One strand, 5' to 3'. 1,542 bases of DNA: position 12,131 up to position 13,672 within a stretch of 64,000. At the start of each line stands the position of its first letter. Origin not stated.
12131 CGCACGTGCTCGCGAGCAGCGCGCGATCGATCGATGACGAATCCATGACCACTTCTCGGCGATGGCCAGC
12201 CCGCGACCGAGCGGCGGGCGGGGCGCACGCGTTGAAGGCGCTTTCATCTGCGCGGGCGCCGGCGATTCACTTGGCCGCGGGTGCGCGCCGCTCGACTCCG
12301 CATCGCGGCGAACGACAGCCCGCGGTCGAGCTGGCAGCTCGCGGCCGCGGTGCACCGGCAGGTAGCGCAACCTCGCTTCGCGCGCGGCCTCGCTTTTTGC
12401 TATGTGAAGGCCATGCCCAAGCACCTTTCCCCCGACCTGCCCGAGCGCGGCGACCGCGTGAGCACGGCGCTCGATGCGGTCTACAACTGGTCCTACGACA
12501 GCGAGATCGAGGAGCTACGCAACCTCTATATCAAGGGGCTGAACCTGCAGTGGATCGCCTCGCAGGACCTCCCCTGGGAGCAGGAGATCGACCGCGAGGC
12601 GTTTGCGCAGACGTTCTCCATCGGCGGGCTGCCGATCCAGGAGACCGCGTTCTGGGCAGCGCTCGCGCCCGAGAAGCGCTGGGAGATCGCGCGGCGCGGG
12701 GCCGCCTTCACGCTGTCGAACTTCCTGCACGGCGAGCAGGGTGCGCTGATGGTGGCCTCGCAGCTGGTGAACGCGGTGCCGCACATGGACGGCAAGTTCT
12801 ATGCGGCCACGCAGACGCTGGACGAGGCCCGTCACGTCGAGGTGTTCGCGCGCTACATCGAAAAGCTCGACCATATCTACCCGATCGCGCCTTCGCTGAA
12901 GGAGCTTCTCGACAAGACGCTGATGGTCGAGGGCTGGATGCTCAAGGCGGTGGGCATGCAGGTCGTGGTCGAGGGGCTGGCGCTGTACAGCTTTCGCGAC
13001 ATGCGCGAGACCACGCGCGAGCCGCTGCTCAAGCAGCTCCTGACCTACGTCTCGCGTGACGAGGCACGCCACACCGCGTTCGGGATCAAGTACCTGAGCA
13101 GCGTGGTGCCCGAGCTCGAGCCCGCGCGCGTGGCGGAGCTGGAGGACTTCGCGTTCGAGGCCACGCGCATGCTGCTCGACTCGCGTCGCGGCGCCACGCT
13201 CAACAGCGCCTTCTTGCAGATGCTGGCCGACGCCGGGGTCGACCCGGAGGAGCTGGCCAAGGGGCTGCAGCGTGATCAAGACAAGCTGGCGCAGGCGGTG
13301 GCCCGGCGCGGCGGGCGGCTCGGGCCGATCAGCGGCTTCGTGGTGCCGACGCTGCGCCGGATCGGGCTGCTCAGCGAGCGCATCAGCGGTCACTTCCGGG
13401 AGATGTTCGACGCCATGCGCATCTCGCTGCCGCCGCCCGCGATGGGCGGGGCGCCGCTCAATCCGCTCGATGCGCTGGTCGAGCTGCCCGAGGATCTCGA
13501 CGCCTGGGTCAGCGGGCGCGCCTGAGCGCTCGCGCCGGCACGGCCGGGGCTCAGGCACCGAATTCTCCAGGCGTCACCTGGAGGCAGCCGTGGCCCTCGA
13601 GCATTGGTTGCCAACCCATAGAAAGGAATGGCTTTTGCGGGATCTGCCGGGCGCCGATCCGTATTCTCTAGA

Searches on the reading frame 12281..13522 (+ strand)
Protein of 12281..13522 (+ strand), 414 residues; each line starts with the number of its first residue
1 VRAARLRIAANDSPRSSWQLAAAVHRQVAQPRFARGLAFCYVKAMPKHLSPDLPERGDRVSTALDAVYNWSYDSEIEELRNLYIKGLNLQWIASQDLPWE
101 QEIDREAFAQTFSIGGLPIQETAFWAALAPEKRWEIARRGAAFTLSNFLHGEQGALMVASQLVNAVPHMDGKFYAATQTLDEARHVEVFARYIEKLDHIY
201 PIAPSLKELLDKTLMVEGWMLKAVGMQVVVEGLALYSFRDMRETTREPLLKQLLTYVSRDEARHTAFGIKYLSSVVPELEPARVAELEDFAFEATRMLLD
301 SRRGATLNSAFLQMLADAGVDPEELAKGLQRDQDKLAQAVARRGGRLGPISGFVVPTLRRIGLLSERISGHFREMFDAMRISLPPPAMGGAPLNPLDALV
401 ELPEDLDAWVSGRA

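Call 56: search_protein_families(library=pfam, proteins=[window:12281-13522:+], max_evalue=0.00001)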
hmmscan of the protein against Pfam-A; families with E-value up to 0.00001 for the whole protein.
window:12281-13522:+ (414 aa): 2 families
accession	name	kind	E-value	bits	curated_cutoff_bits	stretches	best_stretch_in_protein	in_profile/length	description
PF11583.14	AurF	-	1.1e-13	51.4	29.6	1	92-300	21-235/282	P-aminobenzoate N-oxygenase AurF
PF04305.20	DUF455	-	5e-06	26.7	34.3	1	137-280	59-208/247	Protein of unknown function (DUF455)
